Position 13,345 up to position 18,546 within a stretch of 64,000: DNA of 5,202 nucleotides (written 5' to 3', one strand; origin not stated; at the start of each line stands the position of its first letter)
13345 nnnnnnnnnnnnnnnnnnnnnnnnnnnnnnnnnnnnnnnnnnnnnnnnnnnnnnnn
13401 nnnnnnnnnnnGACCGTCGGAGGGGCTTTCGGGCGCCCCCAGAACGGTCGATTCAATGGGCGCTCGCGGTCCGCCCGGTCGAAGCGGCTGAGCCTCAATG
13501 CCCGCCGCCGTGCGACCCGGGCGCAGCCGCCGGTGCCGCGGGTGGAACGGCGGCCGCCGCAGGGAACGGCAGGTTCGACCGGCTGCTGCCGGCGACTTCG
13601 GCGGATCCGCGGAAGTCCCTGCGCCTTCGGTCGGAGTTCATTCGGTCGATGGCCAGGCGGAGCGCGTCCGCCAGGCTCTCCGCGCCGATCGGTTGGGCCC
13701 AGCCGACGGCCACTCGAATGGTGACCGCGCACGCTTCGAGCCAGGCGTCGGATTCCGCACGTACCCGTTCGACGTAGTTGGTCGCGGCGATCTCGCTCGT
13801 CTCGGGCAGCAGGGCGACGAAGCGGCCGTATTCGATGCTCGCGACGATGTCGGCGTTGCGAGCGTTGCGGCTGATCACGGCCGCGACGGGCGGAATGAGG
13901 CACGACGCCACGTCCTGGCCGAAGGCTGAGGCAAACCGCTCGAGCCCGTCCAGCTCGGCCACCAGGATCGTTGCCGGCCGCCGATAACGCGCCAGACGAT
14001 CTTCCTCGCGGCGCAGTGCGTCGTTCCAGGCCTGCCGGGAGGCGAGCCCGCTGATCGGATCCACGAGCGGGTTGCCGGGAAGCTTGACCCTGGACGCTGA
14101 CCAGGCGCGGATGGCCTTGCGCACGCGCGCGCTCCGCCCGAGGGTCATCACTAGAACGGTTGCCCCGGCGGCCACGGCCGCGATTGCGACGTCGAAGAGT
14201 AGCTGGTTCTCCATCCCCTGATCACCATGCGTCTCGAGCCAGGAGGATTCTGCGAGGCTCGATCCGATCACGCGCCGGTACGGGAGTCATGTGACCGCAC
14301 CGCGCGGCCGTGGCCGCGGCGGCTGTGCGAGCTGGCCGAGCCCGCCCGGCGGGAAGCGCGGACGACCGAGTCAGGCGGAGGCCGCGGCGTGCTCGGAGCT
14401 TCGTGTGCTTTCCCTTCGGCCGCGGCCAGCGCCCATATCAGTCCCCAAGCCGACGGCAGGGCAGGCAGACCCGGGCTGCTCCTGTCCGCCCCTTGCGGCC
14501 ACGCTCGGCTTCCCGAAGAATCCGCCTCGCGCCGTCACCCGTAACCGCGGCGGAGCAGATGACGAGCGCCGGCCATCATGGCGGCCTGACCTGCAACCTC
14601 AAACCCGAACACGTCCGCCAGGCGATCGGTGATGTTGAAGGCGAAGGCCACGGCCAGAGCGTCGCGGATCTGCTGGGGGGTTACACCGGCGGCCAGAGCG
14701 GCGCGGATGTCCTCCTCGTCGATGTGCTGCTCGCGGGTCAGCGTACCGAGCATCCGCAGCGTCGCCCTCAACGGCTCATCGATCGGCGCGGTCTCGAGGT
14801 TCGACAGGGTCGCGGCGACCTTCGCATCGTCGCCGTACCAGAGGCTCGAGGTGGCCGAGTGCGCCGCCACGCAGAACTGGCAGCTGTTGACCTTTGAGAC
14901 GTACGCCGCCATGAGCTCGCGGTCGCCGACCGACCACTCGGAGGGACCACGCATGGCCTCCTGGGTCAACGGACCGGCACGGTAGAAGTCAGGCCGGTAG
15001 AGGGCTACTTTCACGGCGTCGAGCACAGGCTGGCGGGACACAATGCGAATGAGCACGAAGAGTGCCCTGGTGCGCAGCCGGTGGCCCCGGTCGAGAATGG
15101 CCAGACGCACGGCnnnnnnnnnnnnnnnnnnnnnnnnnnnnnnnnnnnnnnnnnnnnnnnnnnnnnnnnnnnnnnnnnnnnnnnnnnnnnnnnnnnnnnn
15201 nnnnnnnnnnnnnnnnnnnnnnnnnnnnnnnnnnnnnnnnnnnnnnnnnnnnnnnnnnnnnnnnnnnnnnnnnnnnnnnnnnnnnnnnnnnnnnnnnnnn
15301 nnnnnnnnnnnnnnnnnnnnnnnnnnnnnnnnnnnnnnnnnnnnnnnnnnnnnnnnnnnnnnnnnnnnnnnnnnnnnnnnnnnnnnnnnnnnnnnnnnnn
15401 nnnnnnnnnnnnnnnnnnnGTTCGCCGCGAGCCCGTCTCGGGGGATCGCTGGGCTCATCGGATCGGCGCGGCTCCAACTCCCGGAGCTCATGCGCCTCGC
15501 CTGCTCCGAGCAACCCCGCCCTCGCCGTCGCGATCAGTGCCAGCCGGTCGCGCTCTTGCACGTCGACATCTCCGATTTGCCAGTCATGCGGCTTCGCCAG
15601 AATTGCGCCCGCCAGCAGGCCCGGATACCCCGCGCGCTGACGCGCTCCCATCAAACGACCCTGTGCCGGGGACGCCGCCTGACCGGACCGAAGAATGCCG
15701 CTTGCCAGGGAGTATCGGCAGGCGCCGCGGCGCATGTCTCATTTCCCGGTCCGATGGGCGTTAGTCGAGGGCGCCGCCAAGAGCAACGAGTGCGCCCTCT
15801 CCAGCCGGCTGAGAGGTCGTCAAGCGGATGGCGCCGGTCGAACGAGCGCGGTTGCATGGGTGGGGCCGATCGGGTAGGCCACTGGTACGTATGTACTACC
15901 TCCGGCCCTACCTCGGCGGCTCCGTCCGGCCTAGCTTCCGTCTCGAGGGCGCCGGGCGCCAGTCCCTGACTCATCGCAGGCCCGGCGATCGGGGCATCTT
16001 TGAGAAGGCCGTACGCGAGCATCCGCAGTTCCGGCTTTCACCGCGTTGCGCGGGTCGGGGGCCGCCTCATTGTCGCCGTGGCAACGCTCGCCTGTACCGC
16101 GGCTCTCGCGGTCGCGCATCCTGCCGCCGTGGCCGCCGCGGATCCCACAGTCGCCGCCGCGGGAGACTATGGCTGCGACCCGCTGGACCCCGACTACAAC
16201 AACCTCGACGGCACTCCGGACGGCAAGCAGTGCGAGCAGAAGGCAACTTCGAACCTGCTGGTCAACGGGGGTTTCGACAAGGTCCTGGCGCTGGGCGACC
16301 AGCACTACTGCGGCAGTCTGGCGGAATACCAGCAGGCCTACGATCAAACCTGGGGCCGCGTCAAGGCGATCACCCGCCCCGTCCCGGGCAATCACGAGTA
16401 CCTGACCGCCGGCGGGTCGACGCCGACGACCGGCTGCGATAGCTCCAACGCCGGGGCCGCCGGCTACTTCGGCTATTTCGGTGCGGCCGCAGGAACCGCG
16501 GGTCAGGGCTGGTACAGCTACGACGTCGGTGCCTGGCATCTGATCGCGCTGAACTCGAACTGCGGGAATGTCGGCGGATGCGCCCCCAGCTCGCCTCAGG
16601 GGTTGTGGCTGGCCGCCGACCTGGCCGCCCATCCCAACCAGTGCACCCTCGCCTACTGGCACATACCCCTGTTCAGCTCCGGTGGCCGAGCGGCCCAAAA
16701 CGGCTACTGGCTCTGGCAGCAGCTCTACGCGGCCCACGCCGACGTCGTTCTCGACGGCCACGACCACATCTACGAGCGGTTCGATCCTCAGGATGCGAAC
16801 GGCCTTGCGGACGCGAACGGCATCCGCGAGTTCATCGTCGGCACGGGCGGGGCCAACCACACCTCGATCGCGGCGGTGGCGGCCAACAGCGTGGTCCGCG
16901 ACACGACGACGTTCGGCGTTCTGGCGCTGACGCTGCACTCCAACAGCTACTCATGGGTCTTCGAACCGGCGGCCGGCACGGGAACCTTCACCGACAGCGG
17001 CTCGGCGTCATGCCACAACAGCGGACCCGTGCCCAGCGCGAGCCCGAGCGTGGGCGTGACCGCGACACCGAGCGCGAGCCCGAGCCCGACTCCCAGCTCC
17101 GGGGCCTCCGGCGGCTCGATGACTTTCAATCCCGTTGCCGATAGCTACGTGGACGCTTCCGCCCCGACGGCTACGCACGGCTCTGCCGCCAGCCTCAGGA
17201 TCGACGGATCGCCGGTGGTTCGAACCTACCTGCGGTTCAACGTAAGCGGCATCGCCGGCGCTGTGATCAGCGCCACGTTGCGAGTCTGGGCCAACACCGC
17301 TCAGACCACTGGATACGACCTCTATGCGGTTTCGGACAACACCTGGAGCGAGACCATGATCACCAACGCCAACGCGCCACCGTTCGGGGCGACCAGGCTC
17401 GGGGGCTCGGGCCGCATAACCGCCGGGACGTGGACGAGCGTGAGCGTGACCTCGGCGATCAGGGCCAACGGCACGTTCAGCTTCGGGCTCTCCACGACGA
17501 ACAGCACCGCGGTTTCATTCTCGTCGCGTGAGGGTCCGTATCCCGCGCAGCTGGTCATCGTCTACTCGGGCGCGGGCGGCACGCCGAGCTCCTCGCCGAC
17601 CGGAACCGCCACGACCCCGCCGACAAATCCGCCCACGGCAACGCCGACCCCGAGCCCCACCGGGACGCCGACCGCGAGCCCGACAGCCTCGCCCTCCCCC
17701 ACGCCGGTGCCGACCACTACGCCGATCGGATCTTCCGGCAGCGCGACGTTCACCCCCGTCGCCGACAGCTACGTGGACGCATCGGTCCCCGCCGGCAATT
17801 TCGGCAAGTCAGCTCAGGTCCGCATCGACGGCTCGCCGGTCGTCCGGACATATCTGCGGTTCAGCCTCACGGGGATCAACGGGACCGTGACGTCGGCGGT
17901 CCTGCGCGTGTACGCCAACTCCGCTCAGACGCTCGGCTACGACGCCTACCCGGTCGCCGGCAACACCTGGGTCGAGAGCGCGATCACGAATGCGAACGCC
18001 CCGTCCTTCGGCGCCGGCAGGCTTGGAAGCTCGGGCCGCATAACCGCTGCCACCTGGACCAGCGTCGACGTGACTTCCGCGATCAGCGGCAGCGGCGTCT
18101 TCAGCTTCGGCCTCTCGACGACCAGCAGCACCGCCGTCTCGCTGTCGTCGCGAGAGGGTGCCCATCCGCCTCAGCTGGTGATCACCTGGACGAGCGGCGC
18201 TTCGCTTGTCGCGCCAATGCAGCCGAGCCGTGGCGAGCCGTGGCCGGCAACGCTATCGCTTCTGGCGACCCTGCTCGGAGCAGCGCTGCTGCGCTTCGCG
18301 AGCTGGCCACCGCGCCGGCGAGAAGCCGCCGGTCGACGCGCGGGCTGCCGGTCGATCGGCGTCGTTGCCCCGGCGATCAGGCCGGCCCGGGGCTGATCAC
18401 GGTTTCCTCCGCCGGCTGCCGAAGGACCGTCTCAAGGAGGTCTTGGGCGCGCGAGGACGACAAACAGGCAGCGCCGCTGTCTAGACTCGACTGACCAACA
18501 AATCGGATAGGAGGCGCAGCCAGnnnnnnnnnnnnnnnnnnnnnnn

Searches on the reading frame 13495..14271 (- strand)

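Call 29: search_protein_families(library=pfam, proteins=[window:13495-14271:-])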
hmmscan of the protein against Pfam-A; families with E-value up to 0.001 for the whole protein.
window:13495-14271:- (258 aa): 1 family
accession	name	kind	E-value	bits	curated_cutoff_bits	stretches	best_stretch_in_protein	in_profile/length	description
PF00990.26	GGDEF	-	8.2e-12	45.6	23.8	1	70-179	3-112/161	Diguanylate cyclase, GGDEF domain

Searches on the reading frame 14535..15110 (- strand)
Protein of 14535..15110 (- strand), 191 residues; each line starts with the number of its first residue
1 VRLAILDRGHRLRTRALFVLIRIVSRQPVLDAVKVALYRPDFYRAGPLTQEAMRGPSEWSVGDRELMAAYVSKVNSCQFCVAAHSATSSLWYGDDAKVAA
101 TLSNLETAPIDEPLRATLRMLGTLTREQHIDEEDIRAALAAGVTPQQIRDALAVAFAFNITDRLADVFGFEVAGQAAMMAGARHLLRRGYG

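Call 29: search_protein_families(library=pfam, proteins=[window:14535-15110:-])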
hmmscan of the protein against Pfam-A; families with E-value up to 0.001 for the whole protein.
window:14535-15110:- (191 aa): 1 family
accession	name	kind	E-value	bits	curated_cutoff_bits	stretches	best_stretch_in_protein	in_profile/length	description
PF02627.25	CMD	-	9.9e-10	38.7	23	0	43-86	4-47/84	Carboxymuconolactone decarboxylase family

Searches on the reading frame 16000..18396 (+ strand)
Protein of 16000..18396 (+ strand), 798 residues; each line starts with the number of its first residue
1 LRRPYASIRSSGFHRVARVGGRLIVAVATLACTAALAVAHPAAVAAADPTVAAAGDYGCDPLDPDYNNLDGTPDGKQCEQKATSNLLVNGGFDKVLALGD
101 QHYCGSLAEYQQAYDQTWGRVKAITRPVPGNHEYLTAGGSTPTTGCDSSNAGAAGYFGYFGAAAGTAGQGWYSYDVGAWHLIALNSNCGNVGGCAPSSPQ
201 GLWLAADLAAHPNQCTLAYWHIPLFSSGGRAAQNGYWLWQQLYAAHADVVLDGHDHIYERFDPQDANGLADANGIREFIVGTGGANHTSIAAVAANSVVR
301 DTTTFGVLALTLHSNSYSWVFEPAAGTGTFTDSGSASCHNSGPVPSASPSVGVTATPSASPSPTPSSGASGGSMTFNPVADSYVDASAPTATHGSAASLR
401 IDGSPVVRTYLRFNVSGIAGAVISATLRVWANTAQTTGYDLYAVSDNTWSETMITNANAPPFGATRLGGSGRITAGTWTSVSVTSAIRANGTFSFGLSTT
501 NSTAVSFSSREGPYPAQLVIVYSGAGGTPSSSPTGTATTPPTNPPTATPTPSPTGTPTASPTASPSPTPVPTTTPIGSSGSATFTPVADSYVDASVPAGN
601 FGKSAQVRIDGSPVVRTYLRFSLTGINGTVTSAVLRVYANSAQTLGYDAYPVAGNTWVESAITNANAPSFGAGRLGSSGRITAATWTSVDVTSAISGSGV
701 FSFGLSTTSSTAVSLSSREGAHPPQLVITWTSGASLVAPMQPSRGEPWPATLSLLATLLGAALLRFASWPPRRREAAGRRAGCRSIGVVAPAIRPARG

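Call 29: search_protein_families(library=pfam, proteins=[window:16000-18396:+])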
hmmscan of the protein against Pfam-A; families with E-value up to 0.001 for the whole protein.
window:16000-18396:+ (798 aa): 2 families
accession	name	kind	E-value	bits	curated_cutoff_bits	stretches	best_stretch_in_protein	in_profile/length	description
PF24517.2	CBM96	-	1.4e-56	191.3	26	2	582-729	3-163/164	Carbohydrate-binding module family 96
PF00149.33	Metallophos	-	0.00028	21.8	21.5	1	88-258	27-191/191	Calcineurin-like phosphoesterase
